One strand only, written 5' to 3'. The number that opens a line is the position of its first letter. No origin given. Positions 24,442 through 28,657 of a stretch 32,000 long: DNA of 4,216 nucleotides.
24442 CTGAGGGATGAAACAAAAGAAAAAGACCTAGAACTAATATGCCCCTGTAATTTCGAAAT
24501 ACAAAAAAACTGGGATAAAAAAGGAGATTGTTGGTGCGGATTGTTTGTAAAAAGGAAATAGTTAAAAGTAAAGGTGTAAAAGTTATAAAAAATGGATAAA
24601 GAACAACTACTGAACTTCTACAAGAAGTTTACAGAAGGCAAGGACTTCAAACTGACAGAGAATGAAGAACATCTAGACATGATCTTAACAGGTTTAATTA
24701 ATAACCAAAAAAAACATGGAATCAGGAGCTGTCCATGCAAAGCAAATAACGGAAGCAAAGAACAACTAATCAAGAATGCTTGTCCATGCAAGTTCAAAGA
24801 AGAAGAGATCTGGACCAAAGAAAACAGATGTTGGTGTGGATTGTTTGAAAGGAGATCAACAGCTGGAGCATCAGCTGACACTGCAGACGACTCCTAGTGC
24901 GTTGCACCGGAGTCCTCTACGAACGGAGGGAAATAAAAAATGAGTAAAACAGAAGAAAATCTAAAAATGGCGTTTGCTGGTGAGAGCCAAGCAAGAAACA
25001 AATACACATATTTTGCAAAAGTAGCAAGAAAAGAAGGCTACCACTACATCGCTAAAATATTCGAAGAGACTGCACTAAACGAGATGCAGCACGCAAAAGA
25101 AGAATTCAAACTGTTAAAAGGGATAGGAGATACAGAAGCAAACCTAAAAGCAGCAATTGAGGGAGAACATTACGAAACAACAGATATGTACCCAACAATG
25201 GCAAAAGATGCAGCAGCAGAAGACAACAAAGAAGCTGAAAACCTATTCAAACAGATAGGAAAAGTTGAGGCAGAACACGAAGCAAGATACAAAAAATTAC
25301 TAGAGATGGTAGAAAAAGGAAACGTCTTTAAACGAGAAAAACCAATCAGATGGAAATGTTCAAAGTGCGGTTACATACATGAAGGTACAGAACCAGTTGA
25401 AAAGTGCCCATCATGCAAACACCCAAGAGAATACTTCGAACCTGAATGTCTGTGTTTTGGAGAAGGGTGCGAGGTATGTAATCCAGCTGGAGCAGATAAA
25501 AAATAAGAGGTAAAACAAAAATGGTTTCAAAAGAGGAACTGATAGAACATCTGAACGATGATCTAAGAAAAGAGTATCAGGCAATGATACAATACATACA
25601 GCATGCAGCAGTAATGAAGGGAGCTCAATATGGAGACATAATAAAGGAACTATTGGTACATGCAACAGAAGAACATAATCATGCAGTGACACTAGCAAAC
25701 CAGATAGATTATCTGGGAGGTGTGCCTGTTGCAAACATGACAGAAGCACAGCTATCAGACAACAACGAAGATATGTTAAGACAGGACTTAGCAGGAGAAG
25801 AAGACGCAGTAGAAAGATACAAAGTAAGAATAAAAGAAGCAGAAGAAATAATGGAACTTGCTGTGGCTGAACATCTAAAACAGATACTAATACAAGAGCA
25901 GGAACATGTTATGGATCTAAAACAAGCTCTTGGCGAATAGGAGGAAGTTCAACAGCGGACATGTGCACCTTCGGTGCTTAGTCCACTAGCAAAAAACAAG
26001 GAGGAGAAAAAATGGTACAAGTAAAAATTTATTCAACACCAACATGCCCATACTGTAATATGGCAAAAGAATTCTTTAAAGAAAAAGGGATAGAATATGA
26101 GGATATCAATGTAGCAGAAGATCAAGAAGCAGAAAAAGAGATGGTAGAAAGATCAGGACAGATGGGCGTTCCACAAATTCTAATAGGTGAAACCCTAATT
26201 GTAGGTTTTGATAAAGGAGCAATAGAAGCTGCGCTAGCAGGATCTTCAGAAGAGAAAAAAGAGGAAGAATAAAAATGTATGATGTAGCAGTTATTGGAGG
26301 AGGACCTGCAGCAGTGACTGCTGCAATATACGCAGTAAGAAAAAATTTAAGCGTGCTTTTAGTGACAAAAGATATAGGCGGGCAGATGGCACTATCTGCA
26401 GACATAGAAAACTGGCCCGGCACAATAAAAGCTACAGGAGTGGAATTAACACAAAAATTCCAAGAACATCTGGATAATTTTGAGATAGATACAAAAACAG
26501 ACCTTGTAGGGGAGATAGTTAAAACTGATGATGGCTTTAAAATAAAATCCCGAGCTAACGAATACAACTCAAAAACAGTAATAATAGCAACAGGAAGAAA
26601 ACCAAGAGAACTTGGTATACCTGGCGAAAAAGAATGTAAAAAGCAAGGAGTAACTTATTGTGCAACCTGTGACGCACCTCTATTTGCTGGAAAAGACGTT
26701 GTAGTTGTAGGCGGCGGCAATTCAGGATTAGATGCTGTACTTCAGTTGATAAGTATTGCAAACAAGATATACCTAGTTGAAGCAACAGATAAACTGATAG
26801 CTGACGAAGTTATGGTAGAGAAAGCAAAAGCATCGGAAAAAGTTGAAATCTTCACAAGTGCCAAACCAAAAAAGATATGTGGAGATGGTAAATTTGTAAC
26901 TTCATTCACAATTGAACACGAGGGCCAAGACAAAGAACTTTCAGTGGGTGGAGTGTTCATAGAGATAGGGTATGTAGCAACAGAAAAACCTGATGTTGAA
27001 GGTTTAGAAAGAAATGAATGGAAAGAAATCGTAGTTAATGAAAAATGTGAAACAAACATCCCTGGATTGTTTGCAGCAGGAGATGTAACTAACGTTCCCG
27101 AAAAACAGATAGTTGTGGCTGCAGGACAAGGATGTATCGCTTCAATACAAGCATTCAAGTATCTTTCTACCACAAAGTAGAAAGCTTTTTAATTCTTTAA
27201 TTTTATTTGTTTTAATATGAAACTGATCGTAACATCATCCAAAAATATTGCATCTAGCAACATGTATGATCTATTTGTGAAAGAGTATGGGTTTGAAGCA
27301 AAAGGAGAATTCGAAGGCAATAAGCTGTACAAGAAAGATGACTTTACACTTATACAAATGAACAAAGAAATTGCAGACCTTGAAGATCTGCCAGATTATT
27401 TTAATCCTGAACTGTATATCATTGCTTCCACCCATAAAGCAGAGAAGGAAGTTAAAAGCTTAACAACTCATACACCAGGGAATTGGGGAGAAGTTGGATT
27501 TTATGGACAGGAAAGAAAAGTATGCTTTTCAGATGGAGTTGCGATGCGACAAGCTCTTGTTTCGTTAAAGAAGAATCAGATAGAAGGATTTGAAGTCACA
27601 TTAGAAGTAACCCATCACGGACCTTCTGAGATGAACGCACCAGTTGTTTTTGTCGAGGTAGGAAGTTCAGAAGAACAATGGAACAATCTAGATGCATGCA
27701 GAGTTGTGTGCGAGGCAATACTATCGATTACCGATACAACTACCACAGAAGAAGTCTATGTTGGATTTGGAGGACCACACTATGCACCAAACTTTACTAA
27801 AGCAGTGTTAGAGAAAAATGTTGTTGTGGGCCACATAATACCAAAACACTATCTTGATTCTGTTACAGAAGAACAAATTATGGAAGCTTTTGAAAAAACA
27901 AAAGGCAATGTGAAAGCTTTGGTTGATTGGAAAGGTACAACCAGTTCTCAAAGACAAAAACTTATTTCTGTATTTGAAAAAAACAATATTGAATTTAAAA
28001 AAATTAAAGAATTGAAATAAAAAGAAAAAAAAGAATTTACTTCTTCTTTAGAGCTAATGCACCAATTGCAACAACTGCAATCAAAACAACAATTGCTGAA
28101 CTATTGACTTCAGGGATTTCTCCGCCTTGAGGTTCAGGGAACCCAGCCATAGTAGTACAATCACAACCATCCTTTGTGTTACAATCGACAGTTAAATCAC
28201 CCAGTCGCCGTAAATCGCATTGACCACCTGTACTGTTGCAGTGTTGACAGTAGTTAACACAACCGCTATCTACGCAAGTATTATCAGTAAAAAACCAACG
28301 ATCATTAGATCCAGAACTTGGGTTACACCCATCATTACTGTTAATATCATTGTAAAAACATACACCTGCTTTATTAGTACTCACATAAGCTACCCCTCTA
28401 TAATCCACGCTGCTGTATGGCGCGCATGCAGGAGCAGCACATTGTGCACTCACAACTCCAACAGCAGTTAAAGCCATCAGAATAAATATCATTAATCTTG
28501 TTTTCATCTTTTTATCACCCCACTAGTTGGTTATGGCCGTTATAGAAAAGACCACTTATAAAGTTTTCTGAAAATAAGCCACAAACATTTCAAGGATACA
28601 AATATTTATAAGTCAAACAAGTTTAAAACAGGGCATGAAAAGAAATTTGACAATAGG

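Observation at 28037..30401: Two Cys-rich secreted paralogues sharing an unlisted C-terminal sorting-signal-like module bracket a membrane-fused spermidine-synthase-like enzyme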

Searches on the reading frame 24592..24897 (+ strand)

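Call 19: search_protein_families(library=pfam, proteins=[window:24592-24897:+], max_evalue=0.001)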
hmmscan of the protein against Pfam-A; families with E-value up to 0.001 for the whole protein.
window:24592-24897:+ (101 aa): 1 family
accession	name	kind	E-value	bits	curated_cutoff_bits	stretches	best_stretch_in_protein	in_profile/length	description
PF02943.20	FeThRed_B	-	2.7e-16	60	22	1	5-90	4-90/106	Ferredoxin thioredoxin reductase catalytic beta chain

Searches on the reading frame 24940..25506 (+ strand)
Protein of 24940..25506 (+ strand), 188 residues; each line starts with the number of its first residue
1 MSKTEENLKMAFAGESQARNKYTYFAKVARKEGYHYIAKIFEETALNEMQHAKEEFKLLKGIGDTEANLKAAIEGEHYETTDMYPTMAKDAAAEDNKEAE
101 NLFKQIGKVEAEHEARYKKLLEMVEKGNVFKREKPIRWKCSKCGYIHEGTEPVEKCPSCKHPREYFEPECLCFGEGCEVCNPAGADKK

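Call 19: search_protein_families(library=pfam, proteins=[window:24940-25506:+], max_evalue=0.001)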
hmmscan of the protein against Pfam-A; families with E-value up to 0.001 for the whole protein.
window:24940-25506:+ (188 aa): 5 families
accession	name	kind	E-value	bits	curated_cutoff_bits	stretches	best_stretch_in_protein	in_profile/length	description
PF02915.23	Rubrerythrin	-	2.9e-26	92.9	22.8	1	6-121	1-137/137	Rubrerythrin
PF21349.2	RUBY_RBDX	-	3.5e-14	52.4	26.5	1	138-167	1-30/30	Rubrerythrin, rubredoxin-like domain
PF00210.30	Ferritin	-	0.00012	22.5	24.5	0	6-125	2-107/142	Ferritin-like domain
PF23458.2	DUF7130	-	0.00015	22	35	1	114-165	32-82/89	Domain of unknown function (DUF7130)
PF01155.25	HypA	-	0.00019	21.8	28.9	1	87-163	14-96/112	Hydrogenase/urease nickel incorporation, metallochaperone, hypA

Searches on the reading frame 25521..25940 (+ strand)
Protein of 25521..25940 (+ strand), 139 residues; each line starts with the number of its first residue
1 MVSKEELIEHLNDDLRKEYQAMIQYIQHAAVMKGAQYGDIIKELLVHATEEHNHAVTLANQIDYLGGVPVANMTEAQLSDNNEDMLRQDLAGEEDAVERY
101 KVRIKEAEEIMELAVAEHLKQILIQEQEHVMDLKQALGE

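Call 19: search_protein_families(library=pfam, proteins=[window:25521-25940:+], max_evalue=0.001)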
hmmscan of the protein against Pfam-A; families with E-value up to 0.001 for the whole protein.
window:25521-25940:+ (139 aa): 2 families
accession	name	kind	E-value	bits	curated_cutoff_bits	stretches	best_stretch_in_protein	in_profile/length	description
PF00210.30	Ferritin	-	2.8e-19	69.9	24.5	1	8-138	1-137/142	Ferritin-like domain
PF02915.23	Rubrerythrin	-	0.00093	20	22.8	0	85-138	2-54/137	Rubrerythrin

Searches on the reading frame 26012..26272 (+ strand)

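Call 19: search_protein_families(library=pfam, proteins=[window:26012-26272:+], max_evalue=0.001)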
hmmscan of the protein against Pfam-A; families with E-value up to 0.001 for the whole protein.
window:26012-26272:+ (86 aa): 4 families
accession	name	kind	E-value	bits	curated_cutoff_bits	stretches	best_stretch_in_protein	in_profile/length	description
PF00462.30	Glutaredoxin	-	2.3e-22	79.4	22.9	1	4-63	1-60/60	Glutaredoxin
PF13192.12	Thioredoxin_3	-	1.5e-05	25.4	24.8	1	3-65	2-63/76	Thioredoxin domain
PF05768.20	Glrx-like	-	3.1e-05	24.6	26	1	4-59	2-60/77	Glutaredoxin-like domain (DUF836)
PF13417.12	GST_N_3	-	7.5e-05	23.4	22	1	7-63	2-57/75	Glutathione S-transferase, N-terminal domain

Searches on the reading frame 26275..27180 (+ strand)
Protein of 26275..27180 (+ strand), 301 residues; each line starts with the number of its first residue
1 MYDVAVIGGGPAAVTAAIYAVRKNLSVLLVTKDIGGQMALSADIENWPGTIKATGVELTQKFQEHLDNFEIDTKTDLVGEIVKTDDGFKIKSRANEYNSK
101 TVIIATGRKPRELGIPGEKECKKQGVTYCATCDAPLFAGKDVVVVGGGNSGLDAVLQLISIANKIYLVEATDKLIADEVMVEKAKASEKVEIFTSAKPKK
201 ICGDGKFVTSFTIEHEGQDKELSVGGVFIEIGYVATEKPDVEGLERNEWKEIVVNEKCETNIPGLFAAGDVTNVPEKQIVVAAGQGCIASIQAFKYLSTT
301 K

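Call 19: search_protein_families(library=pfam, proteins=[window:26275-27180:+], max_evalue=0.001)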
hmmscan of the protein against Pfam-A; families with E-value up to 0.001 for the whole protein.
window:26275-27180:+ (301 aa): 11 families
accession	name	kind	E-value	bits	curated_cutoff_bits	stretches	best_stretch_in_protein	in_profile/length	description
PF07992.20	Pyr_redox_2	-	6.2e-47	160.9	26.1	1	2-286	1-291/291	Pyridine nucleotide-disulphide oxidoreductase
PF13738.12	Pyr_redox_3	-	2.7e-25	89.7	30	1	54-269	79-305/305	Pyridine nucleotide-disulphide oxidoreductase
PF12831.13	FAD_oxidored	-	3.7e-11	43.4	27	1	3-47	1-50/416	FAD dependent oxidoreductase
PF00070.33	Pyr_redox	-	2.6e-10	41.1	22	1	142-214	2-80/82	Pyridine nucleotide-disulphide oxidoreductase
PF01134.28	GIDA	-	5.5e-09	36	22.1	0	3-35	1-33/391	Glucose inhibited division protein A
PF00890.30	FAD_binding_2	-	1.6e-08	34.7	20.4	1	3-40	1-40/414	FAD binding domain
PF03486.20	HI0933_like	-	2.2e-08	34.3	50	0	3-32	2-31/244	HI0933-like protein Rossmann domain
PF01946.23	Thi4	-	6.3e-06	26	26.2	0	3-35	19-54/235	Thi4 family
PF13450.12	NAD_binding_8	-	0.00017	22.3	21.9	0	6-39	1-36/68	NAD(P)-binding Rossmann-like domain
PF13241.12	NAD_binding_7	-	0.00037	21.5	22.1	0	138-186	6-55/104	Putative NAD(P)-binding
PF01266.30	DAO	-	0.00085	19.4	27.9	0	3-36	1-35/353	FAD dependent oxidoreductase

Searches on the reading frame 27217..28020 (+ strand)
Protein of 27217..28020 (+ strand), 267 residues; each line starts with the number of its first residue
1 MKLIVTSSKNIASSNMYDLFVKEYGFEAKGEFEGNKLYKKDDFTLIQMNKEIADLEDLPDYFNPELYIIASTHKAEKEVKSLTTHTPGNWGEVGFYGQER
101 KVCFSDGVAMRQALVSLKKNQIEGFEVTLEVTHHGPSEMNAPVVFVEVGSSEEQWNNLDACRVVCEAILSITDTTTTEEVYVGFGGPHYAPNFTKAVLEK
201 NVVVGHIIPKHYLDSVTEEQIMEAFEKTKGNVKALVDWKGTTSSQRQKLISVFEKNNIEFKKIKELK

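Call 19: search_protein_families(library=pfam, proteins=[window:27217-28020:+], max_evalue=0.001)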
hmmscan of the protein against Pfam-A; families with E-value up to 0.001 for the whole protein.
window:27217-28020:+ (267 aa): 1 family
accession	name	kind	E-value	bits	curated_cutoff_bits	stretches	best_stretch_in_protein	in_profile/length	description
PF04414.18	tRNA_deacylase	-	4.6e-64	216.2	33.6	1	63-260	4-204/205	D-aminoacyl-tRNA deacylase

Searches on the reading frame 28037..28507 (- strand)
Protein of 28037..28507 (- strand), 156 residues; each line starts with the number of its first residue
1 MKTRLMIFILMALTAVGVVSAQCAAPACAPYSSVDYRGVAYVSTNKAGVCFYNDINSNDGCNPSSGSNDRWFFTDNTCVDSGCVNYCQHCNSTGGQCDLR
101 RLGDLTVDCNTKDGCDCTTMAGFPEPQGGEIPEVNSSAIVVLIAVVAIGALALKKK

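Call 5: search_protein_families(library=ncbifam, proteins=[window:28037-28507:-], max_evalue=10)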
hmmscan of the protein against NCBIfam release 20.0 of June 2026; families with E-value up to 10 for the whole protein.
window:28037-28507:- (156 aa): 0 families

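Call 6: search_protein_families(library=pfam, proteins=[window:28037-28507:-], max_evalue=10)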
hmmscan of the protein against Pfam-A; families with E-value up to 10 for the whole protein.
window:28037-28507:- (156 aa): 1 family
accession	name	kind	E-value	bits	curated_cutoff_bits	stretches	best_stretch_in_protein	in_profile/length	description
PF09049.15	SNN_transmemb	-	0.34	11.5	25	1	138-153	14-29/32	Stannin transmembrane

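Call 11: find_homologous_proteins(query=window:28037-28507:-, max_evalue=10)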
Query window:28037-28507:- (156 aa): 1 proteins with E <= 10 among 33 candidates.
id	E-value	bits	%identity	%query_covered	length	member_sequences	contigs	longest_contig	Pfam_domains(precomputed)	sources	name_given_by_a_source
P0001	5.8e-94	330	100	94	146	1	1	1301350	-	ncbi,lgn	-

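Call 12: find_encoding_contigs(protein=P0001, flank=10000, max_places=4)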
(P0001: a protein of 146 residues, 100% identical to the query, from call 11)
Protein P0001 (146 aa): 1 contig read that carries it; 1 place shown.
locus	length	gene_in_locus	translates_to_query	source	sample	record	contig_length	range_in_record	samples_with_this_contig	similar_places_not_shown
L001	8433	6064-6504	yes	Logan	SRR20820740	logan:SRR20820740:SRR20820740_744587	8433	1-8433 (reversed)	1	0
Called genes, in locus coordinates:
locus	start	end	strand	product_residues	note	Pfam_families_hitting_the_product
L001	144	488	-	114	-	PF11950:DUF3467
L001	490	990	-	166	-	PF03692:CxxCxxCC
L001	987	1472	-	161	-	PF01025:GrpE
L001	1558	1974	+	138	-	PF09339:HTH_IclR (faint), PF12840:HTH_20 (weak), PF01022:HTH_5 (weak)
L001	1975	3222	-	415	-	PF00534:Glycos_transf_1, PF13692:Glyco_trans_1_4 (weak)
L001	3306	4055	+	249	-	PF03946:Ribosomal_L11_N, PF00298:Ribosomal_L11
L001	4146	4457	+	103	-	-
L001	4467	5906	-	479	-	PF05175:MTS (weak), PF01564:Spermine_synth, PF13847:Methyltransf_31 (weak), PF08242:Methyltransf_12 (weak), PF13649:Methyltransf_25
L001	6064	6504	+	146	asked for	-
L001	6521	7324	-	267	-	PF04414:tRNA_deacylase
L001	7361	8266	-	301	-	PF00890:FAD_binding_2 (faint), PF01134:GIDA (faint), PF01946:Thi4 (faint), PF03486:HI0933_like (faint), PF07992:Pyr_redox_2, PF12831:FAD_oxidored, PF13738:Pyr_redox_3, PF00070:Pyr_redox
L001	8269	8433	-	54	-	?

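Call 62: search_protein_families(library=ncbifam, proteins=[P0001], max_evalue=10)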
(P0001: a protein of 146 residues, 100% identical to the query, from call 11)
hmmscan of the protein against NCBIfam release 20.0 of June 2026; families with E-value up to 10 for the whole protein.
P0001 (146 aa): 0 families
